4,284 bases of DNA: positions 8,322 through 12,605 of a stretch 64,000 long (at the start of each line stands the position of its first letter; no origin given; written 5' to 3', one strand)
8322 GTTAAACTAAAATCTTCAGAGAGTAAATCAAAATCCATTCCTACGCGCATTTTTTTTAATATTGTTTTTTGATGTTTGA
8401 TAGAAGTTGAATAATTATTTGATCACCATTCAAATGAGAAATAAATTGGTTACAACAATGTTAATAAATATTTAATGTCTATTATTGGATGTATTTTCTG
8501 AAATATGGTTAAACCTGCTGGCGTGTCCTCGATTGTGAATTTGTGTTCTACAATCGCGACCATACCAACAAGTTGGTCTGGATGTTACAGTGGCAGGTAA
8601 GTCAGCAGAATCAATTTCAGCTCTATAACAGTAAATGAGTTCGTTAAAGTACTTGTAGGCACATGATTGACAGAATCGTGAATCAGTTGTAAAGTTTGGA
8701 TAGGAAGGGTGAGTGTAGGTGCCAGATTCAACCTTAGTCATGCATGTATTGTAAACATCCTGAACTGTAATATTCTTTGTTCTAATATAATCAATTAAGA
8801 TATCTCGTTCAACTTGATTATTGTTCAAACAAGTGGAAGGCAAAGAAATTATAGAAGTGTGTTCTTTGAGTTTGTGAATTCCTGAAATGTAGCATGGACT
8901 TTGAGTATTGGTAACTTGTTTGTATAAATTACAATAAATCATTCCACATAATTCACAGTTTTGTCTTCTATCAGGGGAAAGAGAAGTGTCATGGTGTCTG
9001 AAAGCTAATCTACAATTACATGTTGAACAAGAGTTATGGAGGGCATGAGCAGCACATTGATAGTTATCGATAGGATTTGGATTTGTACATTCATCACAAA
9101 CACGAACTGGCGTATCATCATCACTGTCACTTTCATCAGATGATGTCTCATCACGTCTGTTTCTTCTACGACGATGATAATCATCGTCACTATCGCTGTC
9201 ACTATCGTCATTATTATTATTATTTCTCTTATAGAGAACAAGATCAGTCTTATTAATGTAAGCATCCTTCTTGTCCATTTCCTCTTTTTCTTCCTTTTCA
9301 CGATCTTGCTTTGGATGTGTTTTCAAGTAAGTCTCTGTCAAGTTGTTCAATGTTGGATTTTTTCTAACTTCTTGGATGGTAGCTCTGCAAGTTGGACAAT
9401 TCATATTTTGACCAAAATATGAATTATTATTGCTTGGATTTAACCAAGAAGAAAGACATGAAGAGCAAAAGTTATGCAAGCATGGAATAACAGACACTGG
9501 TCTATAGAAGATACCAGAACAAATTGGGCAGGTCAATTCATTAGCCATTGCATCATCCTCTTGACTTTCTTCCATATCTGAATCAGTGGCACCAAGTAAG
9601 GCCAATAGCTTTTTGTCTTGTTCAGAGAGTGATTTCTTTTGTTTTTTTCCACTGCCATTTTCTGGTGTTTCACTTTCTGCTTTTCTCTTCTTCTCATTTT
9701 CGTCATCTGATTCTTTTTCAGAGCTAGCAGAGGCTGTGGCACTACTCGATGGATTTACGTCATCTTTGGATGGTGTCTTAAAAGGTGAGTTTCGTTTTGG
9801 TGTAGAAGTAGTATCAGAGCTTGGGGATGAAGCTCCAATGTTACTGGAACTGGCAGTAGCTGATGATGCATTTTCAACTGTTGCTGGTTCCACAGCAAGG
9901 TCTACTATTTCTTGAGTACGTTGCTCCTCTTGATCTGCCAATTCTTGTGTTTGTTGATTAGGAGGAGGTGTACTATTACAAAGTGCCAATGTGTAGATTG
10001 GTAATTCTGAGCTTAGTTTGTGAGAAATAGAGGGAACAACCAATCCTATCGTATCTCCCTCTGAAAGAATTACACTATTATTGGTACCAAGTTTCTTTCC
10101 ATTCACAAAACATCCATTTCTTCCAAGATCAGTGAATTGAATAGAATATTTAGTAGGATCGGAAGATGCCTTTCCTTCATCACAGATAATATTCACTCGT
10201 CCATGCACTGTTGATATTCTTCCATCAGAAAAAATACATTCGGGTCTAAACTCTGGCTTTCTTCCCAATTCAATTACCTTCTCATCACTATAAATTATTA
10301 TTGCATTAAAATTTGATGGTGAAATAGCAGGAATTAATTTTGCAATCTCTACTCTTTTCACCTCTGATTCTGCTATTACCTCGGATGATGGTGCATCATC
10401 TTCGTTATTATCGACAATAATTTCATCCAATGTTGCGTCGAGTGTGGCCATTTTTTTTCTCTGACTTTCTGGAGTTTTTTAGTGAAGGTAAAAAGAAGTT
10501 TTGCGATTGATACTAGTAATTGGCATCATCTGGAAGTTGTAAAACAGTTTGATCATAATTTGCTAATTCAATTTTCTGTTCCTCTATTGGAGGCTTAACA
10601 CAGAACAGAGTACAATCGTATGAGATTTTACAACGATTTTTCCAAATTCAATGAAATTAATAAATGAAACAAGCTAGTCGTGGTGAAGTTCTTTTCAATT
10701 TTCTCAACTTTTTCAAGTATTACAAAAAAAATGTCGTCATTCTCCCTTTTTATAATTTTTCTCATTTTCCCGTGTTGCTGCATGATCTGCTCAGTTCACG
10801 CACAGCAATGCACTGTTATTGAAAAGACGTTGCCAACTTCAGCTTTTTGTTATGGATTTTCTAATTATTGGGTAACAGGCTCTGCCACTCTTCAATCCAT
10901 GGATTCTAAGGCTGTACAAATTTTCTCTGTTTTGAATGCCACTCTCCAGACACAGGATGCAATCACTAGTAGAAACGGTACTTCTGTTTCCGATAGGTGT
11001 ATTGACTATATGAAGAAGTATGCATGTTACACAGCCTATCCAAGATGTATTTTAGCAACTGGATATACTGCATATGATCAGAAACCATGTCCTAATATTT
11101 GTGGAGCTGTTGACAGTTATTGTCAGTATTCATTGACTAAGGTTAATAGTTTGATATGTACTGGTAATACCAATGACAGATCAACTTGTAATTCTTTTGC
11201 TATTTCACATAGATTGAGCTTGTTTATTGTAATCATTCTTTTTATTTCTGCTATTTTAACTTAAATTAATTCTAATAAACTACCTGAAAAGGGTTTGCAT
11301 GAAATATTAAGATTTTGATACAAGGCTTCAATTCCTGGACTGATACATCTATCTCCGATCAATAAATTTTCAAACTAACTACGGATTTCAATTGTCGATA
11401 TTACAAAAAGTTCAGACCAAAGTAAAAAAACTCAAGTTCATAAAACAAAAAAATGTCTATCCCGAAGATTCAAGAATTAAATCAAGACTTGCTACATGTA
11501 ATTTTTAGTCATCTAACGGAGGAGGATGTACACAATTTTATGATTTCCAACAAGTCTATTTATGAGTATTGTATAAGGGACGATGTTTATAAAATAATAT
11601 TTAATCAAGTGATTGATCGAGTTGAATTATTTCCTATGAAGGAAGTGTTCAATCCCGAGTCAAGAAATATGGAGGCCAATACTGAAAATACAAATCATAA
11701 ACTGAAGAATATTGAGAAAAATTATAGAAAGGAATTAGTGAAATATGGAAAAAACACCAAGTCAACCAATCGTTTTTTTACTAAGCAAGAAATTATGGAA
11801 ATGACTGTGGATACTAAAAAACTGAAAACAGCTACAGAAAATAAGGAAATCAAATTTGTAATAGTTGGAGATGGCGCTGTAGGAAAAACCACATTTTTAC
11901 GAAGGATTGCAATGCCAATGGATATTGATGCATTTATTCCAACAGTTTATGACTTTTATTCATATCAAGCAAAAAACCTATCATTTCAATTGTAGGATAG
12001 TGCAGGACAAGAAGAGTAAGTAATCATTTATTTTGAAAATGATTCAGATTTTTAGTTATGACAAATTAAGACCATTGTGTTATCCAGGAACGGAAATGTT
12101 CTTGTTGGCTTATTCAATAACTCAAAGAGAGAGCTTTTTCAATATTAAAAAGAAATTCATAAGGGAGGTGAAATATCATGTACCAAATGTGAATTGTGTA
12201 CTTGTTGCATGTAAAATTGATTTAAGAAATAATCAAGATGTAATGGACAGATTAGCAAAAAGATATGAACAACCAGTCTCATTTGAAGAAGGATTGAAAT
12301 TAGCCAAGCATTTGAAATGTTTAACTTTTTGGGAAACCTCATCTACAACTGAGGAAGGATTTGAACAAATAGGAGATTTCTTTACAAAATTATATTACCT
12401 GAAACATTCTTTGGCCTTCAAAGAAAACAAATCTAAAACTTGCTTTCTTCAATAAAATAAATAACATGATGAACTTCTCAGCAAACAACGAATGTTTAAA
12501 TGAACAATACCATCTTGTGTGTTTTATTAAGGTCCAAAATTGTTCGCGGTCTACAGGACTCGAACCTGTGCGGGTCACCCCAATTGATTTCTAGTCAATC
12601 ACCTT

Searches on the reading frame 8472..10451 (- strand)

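Call 29: search_protein_families(library=pfam, proteins=[window:8472-10451:-], max_evalue=0.01)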
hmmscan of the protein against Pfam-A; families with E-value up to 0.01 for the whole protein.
window:8472-10451:- (659 aa): 11 families
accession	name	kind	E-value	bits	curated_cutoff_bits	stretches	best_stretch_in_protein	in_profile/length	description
PF17979.7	zf-CRD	-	9.2e-26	91.4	26.3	1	452-613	1-158/158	Cysteine rich domain with multizinc binding regions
PF00097.31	zf-C3HC4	-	1.2e-09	38.3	21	1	308-355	1-40/40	Zinc finger, C3HC4 type (RING finger)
PF13923.12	zf-C3HC4_2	-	5.2e-08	33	27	1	308-341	2-35/40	Zinc finger, C3HC4 type (RING finger)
PF00498.31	FHA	-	1.3e-07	32.4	20.7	1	62-137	3-66/67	FHA domain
PF13639.12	zf-RING_2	-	6.1e-07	30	27.3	1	307-356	2-44/44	Ring finger domain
PF13445.12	zf-RING_UBOX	-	6.5e-07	29.7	25.2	1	308-353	1-39/39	RING-type zinc-finger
PF13920.12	zf-C3HC4_3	-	9.8e-06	25.7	27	1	305-362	2-49/49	Zinc finger, C3HC4 type (RING finger)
PF15227.12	zf-C3HC4_4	-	4.2e-05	24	30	1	308-355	1-42/42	zinc finger of C3HC4-type, RING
PF14634.12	zf-RING_5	-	0.00022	21.6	27.9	1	308-356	2-42/43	zinc-RING finger domain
PF10283.14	zf-CCHH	-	0.00057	20.2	22.7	1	625-649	1-23/26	PBZ domain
PF24921.1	RING_XB3-XBAT31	-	0.0009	19.7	50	1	308-360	2-56/57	E3 ubiquitin-protein ligase XB3/XBAT31 RING finger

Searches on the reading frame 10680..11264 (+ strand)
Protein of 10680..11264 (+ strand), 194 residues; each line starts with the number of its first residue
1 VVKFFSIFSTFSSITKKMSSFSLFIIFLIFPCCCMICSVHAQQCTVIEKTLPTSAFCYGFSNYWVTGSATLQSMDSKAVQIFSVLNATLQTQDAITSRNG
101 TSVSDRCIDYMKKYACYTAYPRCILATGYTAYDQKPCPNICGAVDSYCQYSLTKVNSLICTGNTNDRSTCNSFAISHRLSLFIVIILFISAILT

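Call 29: search_protein_families(library=pfam, proteins=[window:10680-11264:+], max_evalue=0.01)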
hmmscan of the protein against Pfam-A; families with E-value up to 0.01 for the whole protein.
window:10680-11264:+ (194 aa): 1 family
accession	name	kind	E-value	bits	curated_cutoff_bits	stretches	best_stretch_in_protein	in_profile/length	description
PF01392.28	Fz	-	6.4e-06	27.1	32.1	1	80-174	18-107/110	Fz domain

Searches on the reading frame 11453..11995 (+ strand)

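Call 29: search_protein_families(library=pfam, proteins=[window:11453-11995:+], max_evalue=0.01)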
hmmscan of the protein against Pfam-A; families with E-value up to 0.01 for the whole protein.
window:11453-11995:+ (180 aa): 4 families
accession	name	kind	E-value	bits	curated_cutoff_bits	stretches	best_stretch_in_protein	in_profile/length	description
PF00071.28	Ras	-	0.0013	18.8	21.6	1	134-172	1-40/162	Ras family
PF00025.27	Arf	-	0.0016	18.4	22.3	1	127-179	9-61/174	ADP-ribosylation factor family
PF08477.19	Roc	-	0.0023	18.6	27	0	134-155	1-22/119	Ras of Complex, Roc, domain of DAPkinase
PF00646.38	F-box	-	0.0083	16.5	20.5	0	6-46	1-41/43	F-box domain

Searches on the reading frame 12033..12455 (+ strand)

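Call 31: search_protein_families(library=pfam, proteins=[window:12033-12455:+], max_evalue=0.01)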
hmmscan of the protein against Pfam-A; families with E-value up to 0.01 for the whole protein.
window:12033-12455:+ (140 aa): 1 family
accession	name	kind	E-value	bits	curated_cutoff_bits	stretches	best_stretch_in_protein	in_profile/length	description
PF00071.28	Ras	-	3.3e-18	66.2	21.6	1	9-113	61-152/162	Ras family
